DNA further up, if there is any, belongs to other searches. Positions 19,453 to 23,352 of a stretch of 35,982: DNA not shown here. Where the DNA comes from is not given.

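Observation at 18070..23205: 1711-aa protein with junctophilin-like logic: cytoplasmic MORN-type repeats, long helical spacer, TM helices, then a repeat stalk and distal globular domain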

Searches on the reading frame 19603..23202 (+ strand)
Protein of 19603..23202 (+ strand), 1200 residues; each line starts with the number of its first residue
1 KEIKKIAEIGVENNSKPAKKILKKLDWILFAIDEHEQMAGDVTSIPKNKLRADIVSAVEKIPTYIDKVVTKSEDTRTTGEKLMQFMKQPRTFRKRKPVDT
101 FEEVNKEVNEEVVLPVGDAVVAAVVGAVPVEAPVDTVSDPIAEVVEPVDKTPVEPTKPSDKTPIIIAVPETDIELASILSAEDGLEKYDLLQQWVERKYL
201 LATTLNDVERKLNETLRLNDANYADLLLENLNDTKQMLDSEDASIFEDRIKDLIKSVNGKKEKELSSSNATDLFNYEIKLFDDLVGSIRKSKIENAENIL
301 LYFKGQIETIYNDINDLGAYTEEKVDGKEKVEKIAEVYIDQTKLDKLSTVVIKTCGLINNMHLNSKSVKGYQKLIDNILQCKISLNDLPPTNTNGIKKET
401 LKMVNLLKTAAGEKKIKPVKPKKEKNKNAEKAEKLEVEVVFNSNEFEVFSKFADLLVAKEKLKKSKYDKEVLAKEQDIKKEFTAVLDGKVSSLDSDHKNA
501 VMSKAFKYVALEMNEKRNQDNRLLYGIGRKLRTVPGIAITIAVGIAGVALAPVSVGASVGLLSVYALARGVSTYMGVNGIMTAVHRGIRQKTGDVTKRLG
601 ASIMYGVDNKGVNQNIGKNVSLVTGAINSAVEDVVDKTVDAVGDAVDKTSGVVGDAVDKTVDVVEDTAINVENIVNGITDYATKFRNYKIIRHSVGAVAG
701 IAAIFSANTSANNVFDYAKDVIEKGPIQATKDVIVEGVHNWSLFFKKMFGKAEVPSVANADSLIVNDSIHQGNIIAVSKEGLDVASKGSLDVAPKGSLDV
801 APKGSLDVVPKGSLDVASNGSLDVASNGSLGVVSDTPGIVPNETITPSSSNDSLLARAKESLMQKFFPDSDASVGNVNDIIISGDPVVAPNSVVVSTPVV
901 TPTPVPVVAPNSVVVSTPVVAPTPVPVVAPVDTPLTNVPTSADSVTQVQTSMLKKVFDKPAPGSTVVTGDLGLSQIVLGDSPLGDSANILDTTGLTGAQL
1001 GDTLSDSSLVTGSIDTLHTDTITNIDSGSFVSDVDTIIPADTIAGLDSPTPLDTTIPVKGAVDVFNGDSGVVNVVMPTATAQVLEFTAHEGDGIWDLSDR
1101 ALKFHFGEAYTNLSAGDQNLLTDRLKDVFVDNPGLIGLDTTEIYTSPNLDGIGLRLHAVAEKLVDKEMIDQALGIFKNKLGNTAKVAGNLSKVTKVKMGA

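Call 38: search_protein_representatives(protein=window:19603-23202:+)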
Query: 1200 residues. Proteins with E-value up to 0.001 (for the whole library): 40; up to 1e-10: 11; up to 1e-30: 4. The best 40 are listed.
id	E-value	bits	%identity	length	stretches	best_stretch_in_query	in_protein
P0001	0.0e+00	2574.4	100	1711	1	1-1200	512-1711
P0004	1.7e-46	175.5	34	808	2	445-757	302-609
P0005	1.0e-45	172.9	38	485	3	374-608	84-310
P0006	1.3e-43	165.9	42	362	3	503-615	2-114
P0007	2.4e-30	122.0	36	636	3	448-619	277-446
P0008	5.1e-25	104.3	43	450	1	426-606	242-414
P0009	2.2e-24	102.2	31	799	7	782-832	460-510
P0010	1.1e-22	96.6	55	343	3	779-834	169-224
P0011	4.0e-22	94.8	58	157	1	168-263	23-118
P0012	5.1e-14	67.9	39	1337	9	776-835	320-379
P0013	7.5e-11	57.4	34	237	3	513-607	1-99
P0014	1.1e-10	56.8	37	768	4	781-835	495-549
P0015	2.8e-09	52.2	45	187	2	772-827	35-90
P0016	6.3e-09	51.0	40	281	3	789-842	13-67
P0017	2.5e-08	49.1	57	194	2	776-833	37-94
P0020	6.6e-08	47.7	27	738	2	443-616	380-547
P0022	4.2e-07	45.0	24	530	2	407-574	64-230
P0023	7.8e-06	40.8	26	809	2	427-613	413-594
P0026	2.6e-05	39.1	32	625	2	1086-1180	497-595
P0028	4.4e-05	38.3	26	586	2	450-609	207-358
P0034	2.0e-04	36.2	30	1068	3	1067-1153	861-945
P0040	5.1e-04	34.8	26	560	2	443-629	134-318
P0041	5.3e-04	34.7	30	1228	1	1013-1150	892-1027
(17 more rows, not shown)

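Call 41: search_protein_families(library=pfam, proteins=[P0004, P0005, P0007, P0020, P0022, P0023, P0026, P0028, P0034, P0041], max_evalue=0.1)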
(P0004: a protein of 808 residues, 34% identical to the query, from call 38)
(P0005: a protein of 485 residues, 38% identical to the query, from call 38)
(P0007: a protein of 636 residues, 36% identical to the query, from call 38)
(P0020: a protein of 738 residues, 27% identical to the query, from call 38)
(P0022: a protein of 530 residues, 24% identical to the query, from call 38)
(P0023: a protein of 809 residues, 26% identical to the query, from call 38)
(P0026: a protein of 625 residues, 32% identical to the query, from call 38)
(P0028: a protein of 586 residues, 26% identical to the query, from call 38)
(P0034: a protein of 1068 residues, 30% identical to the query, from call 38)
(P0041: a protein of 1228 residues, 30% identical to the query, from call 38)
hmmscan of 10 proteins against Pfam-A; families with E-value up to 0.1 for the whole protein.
P0004 (808 aa): 1 family
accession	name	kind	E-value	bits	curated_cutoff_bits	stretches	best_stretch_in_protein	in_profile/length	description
PF20990.2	DUF2207_C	-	0.026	14.7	33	1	305-448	58-197/247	Predicted membrane protein (DUF2207) C-terminal domain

P0005 (485 aa): 2 families
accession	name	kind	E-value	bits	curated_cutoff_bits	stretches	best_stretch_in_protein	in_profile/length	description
PF03139.20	AnfG_VnfG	-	0.078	13.6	27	0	34-94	25-83/111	Vanadium/alternative nitrogenase delta subunit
PF08463.15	EcoEI_R_C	-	0.078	13.5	24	0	175-216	77-119/163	EcoEI R protein C-terminal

P0007 (636 aa): 1 family
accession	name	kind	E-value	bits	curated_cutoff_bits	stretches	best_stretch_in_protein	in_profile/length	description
PF13721.11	SecD-TM1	-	0.086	13.7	30.5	0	88-138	33-84/103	SecD export protein N-terminal TM region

P0020 (738 aa): 1 family
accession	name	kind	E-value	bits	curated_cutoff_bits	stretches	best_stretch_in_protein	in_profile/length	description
PF14703.12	PHM7_cyt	-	0.0048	17.6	27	0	97-144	20-72/174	Cytosolic domain of 10TM putative phosphate transporter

P0022 (530 aa): 2 families
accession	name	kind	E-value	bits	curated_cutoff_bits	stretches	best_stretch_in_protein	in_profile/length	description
PF21804.3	Transposase_29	-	0.0042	15.8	27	1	46-138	410-501/562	Transposase protein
PF18594.6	Sas6_CC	-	0.046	13.9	26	0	70-86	14-30/30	Sas6/XLF/XRCC4 coiled-coil domain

P0023 (809 aa): 2 families
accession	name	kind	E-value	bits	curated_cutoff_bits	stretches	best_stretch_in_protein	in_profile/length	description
PF00804.31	Syntaxin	-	0.0002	21.6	26.7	1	226-317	1-92/157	Syntaxin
PF14257.11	DUF4349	-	0.04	13.7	27.7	1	207-300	59-146/213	Domain of unknown function (DUF4349)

P0026 (625 aa): 0 families

P0028 (586 aa): 1 family
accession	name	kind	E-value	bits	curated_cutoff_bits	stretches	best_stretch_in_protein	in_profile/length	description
PF06634.17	DUF1156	-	0.016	15.7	24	1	274-301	25-49/73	Protein of unknown function (DUF1156)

P0034 (1068 aa): 2 families
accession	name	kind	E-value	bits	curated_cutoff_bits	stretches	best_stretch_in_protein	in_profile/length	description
PF17834.7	GHD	-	0.063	13.5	34.5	0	658-697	4-43/57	Beta-sandwich domain in beta galactosidase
PF16559.10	GIT_CC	-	0.068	13.3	28.7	0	272-311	16-55/66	GIT coiled-coil Rho guanine nucleotide exchange factor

P0041 (1228 aa): 4 families
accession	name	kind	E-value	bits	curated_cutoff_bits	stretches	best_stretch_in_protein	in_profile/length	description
PF09397.16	FtsK_gamma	-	0.00036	20.6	30.6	1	324-356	29-61/63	Ftsk gamma domain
PF01476.26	LysM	-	0.0045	17.4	20.9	0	964-977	3-16/43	LysM domain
PF14394.12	DUF4423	-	0.0057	16.9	30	0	316-345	38-67/165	Domain of unknown function (DUF4423)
PF24409.1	wHTH-PRTase_assc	-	0.048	14.1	27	0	309-367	6-60/83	wHTH-PRTase associated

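Call 46: find_encoding_contigs(protein=P0022, flank=10000, max_places=3)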
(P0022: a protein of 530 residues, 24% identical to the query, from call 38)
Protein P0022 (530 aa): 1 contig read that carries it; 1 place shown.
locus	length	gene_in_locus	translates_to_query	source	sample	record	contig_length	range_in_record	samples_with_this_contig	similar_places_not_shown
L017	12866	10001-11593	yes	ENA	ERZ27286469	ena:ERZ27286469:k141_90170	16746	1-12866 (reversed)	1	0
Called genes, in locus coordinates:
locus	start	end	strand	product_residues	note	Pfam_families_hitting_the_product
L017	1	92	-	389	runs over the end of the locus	PF04412:AcnX, PF28403:AcnX_2nd, PF28406:AcnX_3rd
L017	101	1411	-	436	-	PF20695:UbiD_N, PF01977:UbiD, PF20696:UbiD_C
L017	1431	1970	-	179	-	PF02441:Flavoprotein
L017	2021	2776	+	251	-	PF00696:AA_kinase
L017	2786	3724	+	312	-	-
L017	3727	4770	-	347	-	PF01048:PNP_UDP_1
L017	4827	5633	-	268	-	PF09754:PAC2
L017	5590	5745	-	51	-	PF04135:Nop10p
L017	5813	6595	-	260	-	PF00575:S1, PF07541:EIF_2_alpha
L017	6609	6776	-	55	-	PF01667:Ribosomal_S27e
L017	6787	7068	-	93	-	PF00935:Ribosomal_L44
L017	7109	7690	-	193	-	-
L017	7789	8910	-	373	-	PF01896:DNA_primase_S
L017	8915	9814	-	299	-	PF26466:DNA_primase_lrg_N (faint), PF04104:DNA_primase_lrg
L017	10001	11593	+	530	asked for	-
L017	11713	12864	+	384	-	?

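Call 48: find_encoding_contigs(protein=P0004, flank=10000, max_places=3)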
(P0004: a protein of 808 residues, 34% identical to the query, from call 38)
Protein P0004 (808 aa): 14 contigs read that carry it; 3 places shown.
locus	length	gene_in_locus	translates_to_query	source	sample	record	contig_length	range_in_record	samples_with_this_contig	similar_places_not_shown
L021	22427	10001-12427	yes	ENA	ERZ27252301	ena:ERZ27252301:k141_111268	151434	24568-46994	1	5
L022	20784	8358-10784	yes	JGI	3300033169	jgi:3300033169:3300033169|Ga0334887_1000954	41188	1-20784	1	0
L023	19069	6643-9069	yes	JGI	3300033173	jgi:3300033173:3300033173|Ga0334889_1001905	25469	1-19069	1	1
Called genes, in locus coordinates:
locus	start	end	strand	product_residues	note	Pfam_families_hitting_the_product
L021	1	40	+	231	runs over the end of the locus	PF01172:SBDS_N, PF09377:SBDS_domain_II, PF20268:SBDS_C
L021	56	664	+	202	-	PF00013:KH_1 (weak), PF15985:KH_6 (weak)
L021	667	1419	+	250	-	PF01138:RNase_PH, PF03725:RNase_PH_C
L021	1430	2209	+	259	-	PF01138:RNase_PH, PF03725:RNase_PH_C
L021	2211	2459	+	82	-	PF01780:Ribosomal_L37ae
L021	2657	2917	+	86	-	PF09341:Pcc1 (weak)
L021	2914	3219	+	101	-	PF01920:Prefoldin_2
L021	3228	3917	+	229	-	PF06745:ATPase, PF23442:DUF7125 (weak)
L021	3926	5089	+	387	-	PF13646:HEAT_2 (weak)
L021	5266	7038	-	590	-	PF00271:Helicase_C (weak)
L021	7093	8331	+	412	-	PF04123:DUF373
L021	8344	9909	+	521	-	PF02511:Thy1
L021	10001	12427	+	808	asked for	-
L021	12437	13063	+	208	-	-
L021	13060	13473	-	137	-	PF04463:2-thiour_desulf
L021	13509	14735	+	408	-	PF00464:SHMT, PF00155:Aminotran_1_2, PF01212:Beta_elim_lyase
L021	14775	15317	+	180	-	-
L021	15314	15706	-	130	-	-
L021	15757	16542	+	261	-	PF02673:BacA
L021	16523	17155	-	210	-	PF07853:DUF1648, PF13630:SdpI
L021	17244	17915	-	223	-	PF01810:LysE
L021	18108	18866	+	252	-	-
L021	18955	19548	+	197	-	PF13414:TPR_11 (faint), PF00515:TPR_1 (faint), PF07719:TPR_2 (faint), PF13431:TPR_17 (faint), PF23914:TPR_CcmH_CycH (faint), PF13428:TPR_14 (faint), PF13432:TPR_16, PF14559:TPR_19 (weak)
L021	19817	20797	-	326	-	-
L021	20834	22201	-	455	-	-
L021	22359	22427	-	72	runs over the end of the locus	PF18898:DUF5654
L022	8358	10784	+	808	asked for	-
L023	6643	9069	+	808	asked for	-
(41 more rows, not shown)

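Call 59: find_encoding_contigs(protein=P0011, flank=10000, max_places=3)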
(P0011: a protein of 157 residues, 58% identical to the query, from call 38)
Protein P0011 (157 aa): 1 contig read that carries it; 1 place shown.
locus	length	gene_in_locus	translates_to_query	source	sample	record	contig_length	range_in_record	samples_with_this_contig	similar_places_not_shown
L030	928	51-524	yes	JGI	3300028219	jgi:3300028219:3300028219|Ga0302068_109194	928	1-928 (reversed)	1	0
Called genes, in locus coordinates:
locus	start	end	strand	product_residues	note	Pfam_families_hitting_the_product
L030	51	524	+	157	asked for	-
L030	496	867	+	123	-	-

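Call 60: find_encoding_contigs(protein=P0005, flank=8000, max_places=2)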
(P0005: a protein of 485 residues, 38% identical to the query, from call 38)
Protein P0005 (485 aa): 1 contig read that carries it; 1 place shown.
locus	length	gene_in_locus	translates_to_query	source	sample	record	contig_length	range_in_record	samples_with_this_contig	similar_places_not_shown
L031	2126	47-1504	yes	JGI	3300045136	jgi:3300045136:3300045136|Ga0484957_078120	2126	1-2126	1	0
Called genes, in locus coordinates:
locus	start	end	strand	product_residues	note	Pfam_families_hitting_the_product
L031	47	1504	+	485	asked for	-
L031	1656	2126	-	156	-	?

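Call 61: find_encoding_contigs(protein=P0007, flank=8000, max_places=2)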
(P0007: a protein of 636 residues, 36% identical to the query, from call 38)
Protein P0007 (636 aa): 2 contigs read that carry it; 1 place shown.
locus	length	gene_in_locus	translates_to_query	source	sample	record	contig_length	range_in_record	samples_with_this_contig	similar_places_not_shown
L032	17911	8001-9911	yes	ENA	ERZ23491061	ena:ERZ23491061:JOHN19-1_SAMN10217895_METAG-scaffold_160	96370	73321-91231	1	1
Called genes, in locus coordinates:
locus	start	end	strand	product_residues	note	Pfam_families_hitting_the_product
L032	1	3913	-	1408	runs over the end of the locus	-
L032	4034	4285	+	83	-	-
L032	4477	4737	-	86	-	-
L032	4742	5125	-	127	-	-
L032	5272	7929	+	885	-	-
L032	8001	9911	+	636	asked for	-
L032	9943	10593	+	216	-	-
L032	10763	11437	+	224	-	-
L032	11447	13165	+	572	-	PF03485:Arg_tRNA_synt_N, PF00750:tRNA-synt_1d, PF05746:DALR_1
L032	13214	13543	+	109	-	-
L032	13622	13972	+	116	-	-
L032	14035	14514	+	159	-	-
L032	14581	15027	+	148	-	PF00164:Ribosom_S12_S23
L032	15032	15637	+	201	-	PF00177:Ribosomal_S7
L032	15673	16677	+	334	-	PF22082:TtuA_LIM_N (weak), PF01171:ATP_bind_3, PF03054:tRNA_Me_trans (weak)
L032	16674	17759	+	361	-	PF08541:ACP_syn_III_C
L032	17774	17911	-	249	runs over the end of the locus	-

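Call 77: find_encoding_contigs(protein=P0041, flank=8000, max_places=1)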
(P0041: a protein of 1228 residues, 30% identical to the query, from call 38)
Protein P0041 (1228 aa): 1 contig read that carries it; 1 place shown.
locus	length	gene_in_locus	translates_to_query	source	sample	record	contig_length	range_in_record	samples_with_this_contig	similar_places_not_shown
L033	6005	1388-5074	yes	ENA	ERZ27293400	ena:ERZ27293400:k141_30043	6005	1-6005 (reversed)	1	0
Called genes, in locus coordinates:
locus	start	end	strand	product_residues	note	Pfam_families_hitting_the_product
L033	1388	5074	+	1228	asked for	-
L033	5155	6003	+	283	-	?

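Call 78: find_encoding_contigs(protein=P0020, flank=8000, max_places=1)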
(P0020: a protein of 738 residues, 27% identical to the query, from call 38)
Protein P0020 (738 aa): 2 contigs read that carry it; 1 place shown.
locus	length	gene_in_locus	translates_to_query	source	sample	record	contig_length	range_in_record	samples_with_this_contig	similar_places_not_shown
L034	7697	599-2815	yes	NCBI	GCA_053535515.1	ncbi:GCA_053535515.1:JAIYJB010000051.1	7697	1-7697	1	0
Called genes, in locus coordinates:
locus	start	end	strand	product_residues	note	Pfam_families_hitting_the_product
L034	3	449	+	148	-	?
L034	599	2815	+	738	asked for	-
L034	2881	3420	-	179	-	-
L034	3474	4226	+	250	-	PF00459:Inositol_P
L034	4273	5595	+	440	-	-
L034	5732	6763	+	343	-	-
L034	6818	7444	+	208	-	PF00300:His_Phos_1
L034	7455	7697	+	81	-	?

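Call 79: find_encoding_contigs(protein=P0028, flank=8000, max_places=1)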
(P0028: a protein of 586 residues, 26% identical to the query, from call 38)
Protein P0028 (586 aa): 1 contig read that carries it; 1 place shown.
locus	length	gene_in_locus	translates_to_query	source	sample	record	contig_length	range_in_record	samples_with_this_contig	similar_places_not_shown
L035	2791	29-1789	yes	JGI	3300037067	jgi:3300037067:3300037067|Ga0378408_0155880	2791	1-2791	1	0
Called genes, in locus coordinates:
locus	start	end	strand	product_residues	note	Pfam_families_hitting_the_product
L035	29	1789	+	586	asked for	-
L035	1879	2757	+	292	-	-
